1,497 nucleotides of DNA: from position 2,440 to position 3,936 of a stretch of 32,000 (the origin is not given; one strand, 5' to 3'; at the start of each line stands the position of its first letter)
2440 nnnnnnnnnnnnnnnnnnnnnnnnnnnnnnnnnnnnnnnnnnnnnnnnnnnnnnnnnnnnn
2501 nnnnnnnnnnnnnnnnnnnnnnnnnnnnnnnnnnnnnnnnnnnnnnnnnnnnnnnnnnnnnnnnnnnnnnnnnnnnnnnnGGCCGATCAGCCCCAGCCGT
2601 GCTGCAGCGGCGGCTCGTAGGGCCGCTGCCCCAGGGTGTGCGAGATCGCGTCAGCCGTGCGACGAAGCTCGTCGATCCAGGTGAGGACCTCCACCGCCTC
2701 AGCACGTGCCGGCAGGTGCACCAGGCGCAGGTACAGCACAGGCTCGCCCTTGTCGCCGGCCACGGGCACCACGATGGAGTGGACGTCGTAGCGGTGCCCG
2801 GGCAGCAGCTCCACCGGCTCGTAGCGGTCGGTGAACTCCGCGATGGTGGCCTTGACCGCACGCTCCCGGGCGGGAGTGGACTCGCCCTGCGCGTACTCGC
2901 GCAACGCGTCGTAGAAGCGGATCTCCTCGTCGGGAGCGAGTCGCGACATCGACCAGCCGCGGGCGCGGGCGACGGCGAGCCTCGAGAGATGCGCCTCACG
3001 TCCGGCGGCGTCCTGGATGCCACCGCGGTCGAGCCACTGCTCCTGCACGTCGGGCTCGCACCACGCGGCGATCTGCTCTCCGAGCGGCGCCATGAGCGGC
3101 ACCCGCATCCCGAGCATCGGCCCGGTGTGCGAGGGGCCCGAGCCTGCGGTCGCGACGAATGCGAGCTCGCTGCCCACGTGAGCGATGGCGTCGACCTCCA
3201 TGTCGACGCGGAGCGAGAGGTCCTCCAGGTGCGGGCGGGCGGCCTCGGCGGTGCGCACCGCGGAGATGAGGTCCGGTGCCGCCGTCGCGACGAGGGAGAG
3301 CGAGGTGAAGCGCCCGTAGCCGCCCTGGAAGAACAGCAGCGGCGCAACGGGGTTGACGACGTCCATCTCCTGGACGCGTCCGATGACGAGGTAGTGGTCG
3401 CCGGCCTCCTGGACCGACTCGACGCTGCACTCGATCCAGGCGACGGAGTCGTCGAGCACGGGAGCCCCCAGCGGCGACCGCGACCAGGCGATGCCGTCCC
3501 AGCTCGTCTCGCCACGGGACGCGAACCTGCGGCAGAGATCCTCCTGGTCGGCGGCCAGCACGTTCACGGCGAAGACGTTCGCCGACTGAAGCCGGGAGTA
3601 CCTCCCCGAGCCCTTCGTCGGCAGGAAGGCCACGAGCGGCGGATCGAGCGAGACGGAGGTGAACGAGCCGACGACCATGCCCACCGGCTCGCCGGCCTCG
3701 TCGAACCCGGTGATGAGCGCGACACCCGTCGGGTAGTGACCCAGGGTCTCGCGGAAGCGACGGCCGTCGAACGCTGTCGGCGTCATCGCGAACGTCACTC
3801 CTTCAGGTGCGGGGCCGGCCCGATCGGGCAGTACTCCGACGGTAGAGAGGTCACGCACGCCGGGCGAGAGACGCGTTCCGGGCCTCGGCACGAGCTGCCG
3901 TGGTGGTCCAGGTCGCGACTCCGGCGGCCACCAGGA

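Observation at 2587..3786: Flavin reductase fused to an IclR-type effector-binding-like domain without a DNA-binding HTH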

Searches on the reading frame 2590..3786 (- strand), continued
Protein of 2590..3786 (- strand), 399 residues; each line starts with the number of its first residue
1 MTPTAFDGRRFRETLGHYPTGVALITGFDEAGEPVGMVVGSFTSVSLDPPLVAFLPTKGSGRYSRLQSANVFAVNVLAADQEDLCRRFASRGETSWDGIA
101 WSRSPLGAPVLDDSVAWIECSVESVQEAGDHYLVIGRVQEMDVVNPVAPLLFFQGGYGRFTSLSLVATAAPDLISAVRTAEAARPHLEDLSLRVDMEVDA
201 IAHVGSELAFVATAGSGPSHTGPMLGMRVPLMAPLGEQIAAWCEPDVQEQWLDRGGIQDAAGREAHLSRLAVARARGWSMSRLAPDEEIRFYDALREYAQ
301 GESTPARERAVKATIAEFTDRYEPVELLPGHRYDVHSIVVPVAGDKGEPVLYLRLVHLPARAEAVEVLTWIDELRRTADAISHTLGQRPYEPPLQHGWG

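Call 25: find_encoding_contigs(protein=P0001, flank=10000, max_places=3)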
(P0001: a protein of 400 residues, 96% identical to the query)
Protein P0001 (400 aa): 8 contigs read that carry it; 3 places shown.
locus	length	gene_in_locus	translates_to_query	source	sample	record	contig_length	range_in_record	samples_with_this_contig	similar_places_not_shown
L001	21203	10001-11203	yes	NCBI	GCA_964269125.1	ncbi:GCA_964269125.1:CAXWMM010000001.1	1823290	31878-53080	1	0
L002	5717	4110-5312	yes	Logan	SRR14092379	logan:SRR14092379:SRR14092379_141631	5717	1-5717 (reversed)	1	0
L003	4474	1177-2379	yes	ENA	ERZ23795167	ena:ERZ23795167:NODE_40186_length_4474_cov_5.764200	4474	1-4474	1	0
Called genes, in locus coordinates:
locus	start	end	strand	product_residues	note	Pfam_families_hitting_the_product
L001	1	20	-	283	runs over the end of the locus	PF00561:Abhydrolase_1, PF12146:Hydrolase_4, PF12697:Abhydrolase_6, PF00326:Peptidase_S9 (faint)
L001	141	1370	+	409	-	PF00083:Sugar_tr, PF07690:MFS_1, PF06609:TRI12, PF07690:MFS_1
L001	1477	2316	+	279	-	PF00561:Abhydrolase_1, PF12146:Hydrolase_4, PF12697:Abhydrolase_6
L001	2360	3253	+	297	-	PF00903:Glyoxalase, PF22632:BphC_D1, PF00903:Glyoxalase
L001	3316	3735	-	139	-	PF03928:HbpS-like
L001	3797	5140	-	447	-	PF00440:TetR_N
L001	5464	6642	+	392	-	PF08028:Acyl-CoA_dh_2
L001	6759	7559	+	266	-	PF01047:MarR (weak), PF09339:HTH_IclR, PF12802:MarR_2 (weak), PF25213:HVO_A0261_N (faint), PF01614:IclR_C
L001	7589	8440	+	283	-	PF01557:FAA_hydrolase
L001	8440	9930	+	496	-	PF07690:MFS_1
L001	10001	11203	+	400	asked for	PF01613:Flavin_Reduct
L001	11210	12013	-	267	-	PF09339:HTH_IclR, PF12802:MarR_2 (weak), PF01614:IclR_C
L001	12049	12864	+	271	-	PF01557:FAA_hydrolase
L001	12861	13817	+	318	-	PF01118:Semialdhyde_dh (weak), PF09290:AcetDehyd-dimer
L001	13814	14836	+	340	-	PF00682:HMGL-like, PF07836:DmpG_comm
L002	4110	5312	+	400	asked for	PF01613:Flavin_Reduct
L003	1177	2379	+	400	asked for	PF01613:Flavin_Reduct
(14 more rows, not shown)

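Call 26: find_encoding_contigs(protein=P0011, flank=9000, max_places=1)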
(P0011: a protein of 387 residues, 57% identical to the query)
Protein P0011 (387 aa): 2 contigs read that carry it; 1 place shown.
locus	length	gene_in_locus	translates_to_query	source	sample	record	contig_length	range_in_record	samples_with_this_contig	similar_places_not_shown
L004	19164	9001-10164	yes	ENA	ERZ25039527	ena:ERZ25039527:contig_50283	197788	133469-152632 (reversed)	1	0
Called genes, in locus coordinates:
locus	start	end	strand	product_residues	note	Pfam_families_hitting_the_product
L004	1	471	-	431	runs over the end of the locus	-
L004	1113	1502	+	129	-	PF02653:BPD_transp_2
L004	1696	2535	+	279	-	PF02230:Abhydrolase_2 (faint), PF00561:Abhydrolase_1, PF12146:Hydrolase_4, PF12697:Abhydrolase_6, PF00326:Peptidase_S9 (faint), PF00561:Abhydrolase_1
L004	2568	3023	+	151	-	-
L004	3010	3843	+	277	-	-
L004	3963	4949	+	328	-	PF01614:IclR_C (weak)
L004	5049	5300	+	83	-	PF01557:FAA_hydrolase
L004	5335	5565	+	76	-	PF01557:FAA_hydrolase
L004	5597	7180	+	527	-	PF07690:MFS_1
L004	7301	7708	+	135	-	PF00561:Abhydrolase_1, PF12146:Hydrolase_4, PF12697:Abhydrolase_6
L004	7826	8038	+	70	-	PF00561:Abhydrolase_1, PF12146:Hydrolase_4 (weak)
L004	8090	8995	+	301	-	PF00903:Glyoxalase, PF22632:BphC_D1, PF00903:Glyoxalase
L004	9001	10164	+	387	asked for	PF01613:Flavin_Reduct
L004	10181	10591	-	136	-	PF03928:HbpS-like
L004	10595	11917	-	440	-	PF00440:TetR_N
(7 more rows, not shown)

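Call 27: find_encoding_contigs(protein=P0051, flank=9000, max_places=1)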
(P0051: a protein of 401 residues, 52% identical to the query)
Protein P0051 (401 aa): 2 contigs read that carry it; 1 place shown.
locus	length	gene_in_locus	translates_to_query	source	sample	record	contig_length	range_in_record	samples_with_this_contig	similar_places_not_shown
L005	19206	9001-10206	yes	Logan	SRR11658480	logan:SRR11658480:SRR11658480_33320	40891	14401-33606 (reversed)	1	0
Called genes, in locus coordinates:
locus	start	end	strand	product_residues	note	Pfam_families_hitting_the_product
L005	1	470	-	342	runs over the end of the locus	PF04909:Amidohydro_2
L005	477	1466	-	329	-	PF02900:LigB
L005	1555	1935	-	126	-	PF01042:Ribonuc_L-PSP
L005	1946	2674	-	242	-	PF09339:HTH_IclR, PF01614:IclR_C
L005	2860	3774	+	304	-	PF13622:4HBT_3, PF03061:4HBT (weak)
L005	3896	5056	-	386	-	PF13407:Peripla_BP_4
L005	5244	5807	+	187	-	PF02627:CMD (weak)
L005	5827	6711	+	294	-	PF01557:FAA_hydrolase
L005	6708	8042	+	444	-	PF03972:MmgE_PrpD_N, PF19305:MmgE_PrpD_C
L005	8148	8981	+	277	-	PF00561:Abhydrolase_1, PF12146:Hydrolase_4, PF12697:Abhydrolase_6, PF00561:Abhydrolase_1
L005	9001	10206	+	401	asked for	PF01613:Flavin_Reduct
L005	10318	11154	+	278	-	PF09339:HTH_IclR, PF12802:MarR_2 (faint), PF01614:IclR_C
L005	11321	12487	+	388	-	PF00441:Acyl-CoA_dh_1 (faint), PF08028:Acyl-CoA_dh_2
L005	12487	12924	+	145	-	PF03928:HbpS-like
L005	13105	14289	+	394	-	PF13407:Peripla_BP_4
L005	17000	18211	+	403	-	PF01613:Flavin_Reduct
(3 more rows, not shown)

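Call 28: find_encoding_contigs(protein=P0088, flank=9000, max_places=1)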
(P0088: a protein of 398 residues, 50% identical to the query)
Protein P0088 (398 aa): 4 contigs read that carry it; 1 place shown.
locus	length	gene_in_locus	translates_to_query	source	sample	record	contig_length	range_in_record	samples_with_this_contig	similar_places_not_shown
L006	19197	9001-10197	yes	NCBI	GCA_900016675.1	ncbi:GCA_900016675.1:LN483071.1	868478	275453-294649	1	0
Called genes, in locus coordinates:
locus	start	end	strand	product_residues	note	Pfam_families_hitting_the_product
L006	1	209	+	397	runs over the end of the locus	PF00355:Rieske, PF19298:KshA_C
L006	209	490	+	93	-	-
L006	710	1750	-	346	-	PF00970:FAD_binding_6 (weak), PF00175:NAD_binding_1, PF00111:Fer2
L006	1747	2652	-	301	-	PF00561:Abhydrolase_1, PF12146:Hydrolase_4, PF12697:Abhydrolase_6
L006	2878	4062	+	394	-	PF08028:Acyl-CoA_dh_2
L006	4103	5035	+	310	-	PF22632:BphC_D1, PF00903:Glyoxalase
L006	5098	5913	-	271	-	PF09339:HTH_IclR, PF01614:IclR_C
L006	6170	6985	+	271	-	PF01557:FAA_hydrolase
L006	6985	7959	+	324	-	PF01118:Semialdhyde_dh (weak), PF09290:AcetDehyd-dimer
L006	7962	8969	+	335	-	PF00682:HMGL-like, PF07836:DmpG_comm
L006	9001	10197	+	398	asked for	PF01613:Flavin_Reduct, PF01614:IclR_C (faint)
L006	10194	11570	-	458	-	PF00440:TetR_N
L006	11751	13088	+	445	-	PF05201:GlutR_N, PF01488:Shikimate_DH, PF00745:GlutR_dimer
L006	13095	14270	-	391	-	PF00899:ThiF, PF00581:Rhodanese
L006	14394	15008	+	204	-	PF00440:TetR_N, PF17932:TetR_C_24 (weak)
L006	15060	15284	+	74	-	PF11305:DUF3107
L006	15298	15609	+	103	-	-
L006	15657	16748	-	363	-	PF08310:LGFP, PF13472:Lipase_GDSL_2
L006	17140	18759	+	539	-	PF00270:DEAD, PF00271:Helicase_C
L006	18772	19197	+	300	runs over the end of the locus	PF03602:Cons_hypoth95 (faint), PF01555:N6_N4_Mtase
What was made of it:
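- Closest known: HsaB, reductase of the steroid-ring hydroxylase HsaAB. Same: In Arthrobacter L006 the fusion takes the HsaB position beside a Rieske/KshA_C gene and a KshB-like reductase gene (call 28).
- In Arthrobacter L006 it takes the HsaB position in a cluster with Rieske/KshA_C, KshB-like reductase, HsaD-, HsaA-, HsaC- and HsaE/G/F-like genes (call 28).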

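Call 29: find_encoding_contigs(protein=P0114, flank=9000, max_places=1)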
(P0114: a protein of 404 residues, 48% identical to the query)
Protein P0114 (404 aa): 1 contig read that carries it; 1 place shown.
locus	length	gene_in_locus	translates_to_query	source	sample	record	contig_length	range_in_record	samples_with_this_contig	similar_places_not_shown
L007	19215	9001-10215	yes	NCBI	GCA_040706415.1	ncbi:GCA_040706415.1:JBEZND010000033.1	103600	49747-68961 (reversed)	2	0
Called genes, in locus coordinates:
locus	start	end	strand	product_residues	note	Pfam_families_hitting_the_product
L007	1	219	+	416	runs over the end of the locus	PF02515:CoA_transf_3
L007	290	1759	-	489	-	PF07690:MFS_1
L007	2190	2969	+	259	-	PF00378:ECH_1, PF16113:ECH_2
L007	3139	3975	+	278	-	PF00561:Abhydrolase_1, PF12146:Hydrolase_4, PF12697:Abhydrolase_6, PF00561:Abhydrolase_1 (weak)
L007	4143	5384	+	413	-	PF01613:Flavin_Reduct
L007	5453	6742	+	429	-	PF05977:MFS_3, PF07690:MFS_1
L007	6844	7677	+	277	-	PF09339:HTH_IclR, PF12802:MarR_2 (weak), PF01047:MarR (faint), PF01614:IclR_C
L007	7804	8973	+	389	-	PF08028:Acyl-CoA_dh_2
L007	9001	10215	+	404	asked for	PF01613:Flavin_Reduct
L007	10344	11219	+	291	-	PF00903:Glyoxalase (weak), PF18029:Glyoxalase_6 (faint), PF22632:BphC_D1, PF00903:Glyoxalase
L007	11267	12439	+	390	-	PF00441:Acyl-CoA_dh_1 (weak), PF08028:Acyl-CoA_dh_2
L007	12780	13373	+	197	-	-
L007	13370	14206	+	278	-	PF00561:Abhydrolase_1, PF12146:Hydrolase_4, PF12697:Abhydrolase_6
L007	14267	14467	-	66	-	-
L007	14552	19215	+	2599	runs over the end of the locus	PF00668:Condensation, PF00501:AMP-binding, PF13193:AMP-binding_C, PF00550:PP-binding, PF00668:Condensation, PF00501:AMP-binding, PF13193:AMP-binding_C, PF00550:PP-binding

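Call 47: find_related_loci(query=A1, collection=genome_contigs, flank=10000)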
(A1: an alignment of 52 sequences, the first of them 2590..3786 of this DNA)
Query A1 (399 aa) in genome_contigs; peptide patterns used: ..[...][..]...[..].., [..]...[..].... (x = any residue, [..] = any of these).
600 stretches matched a pattern (row limit reached: there are more); 597 encode a relative of the query (tblastn E <= 1e-3); the best 80 are kept; 80 distinct loci.
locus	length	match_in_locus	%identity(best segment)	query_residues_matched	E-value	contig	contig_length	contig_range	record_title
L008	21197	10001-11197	87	1-399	0e+0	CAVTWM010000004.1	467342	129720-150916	MAG: uncultured Actinomycetes bacterium isolate MFD04651.bin.2.153 genome assembly, contig: contig_21622, whole genome s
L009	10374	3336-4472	53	4-381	1e-127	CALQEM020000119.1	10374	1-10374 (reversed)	MAG: Bifidobacterium breve isolate HRSG-H13-bin-111 genome assembly, contig: HRSG-H13-C10658, whole genome shotgun seque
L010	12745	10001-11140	50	2-382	3e-113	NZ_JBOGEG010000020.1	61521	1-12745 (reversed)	MAG: Glutamicibacter sp. isolate SD8061_concoct.bin.3 NODE_56_length_61521_cov_7.273659, whole genome shotgun sequence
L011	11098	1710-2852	47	6-385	7e-113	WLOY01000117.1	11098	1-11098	MAG: Actinomycetota bacterium isolate UFOp-RH-23may17-797 RH-23may17-797-c117, whole genome shotgun sequence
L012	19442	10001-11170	48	11-397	5e-111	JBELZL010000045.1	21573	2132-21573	MAG: Arthrobacter sp. isolate 240_Sum.10 NODE_199_length_21573_cov_122.860396, whole genome shotgun sequence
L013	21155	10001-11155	50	1-387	6e-111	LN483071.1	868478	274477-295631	Arthrobacter sp. 11W110_air genome assembly PRJEB5507_assembly_1, scaffold CONTIG000002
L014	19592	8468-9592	49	11-386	1e-110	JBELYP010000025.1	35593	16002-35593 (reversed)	MAG: Arthrobacter sp. isolate 241_Sum.2 NODE_25_length_35593_cov_8.959117, whole genome shotgun sequence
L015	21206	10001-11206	46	2-399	6e-110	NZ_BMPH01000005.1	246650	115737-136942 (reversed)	Glutamicibacter protophormiae strain JCM 1973 sequence05, whole genome shotgun sequence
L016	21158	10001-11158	47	3-388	2e-107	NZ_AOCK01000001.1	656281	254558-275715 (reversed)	Paeniglutamicibacter gangotriensis Lz1y contig000001, whole genome shotgun sequence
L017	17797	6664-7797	49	11-386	2e-107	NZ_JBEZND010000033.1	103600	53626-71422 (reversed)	Streptomyces sp. NPDC048106 NPDC048106_146_F5.ctg-0033, whole genome shotgun sequence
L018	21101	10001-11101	49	7-374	6e-106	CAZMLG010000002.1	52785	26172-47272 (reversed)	MAG TPA_asm: uncultured Intrasporangiaceae bacterium isolate SRP187154_co1_232 genome assembly, contig: NODE_467_length_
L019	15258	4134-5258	49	11-386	5e-106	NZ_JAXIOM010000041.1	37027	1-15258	Arthrobacter sp. 3Tela_A Arthrobacter_circumcinctus_00041, whole genome shotgun sequence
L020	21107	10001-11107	49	6-376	9e-104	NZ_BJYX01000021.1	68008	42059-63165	Terrabacter aerolatus strain NBRC 106305 sequence21, whole genome shotgun sequence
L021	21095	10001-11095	49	6-372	4e-103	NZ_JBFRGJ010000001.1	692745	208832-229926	Terrabacter sp. 2RAF25 SCAFFOLD_0, whole genome shotgun sequence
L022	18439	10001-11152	47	4-387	1e-101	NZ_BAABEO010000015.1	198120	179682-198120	Arthrobacter ginkgonis strain JCM 30742 sequence15, whole genome shotgun sequence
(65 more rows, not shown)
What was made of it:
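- The fusion persists across many actinobacterial orders (call 47).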

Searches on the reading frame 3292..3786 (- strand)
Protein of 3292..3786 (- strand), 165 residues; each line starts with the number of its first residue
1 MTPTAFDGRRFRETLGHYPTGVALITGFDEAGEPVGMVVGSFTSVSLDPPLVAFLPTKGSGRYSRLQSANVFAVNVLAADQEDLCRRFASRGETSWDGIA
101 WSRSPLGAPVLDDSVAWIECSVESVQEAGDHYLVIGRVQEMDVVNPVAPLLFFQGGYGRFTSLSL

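Call 4: search_protein_families(library=pfam, proteins=[window:3292-3786:-], max_evalue=10)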
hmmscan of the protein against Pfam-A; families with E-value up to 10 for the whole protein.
window:3292-3786:- (165 aa): 1 family
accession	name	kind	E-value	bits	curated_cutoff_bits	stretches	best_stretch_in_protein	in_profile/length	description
PF01613.24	Flavin_Reduct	-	4.1e-43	147.6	27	1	15-159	1-151/153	Flavin reductase like domain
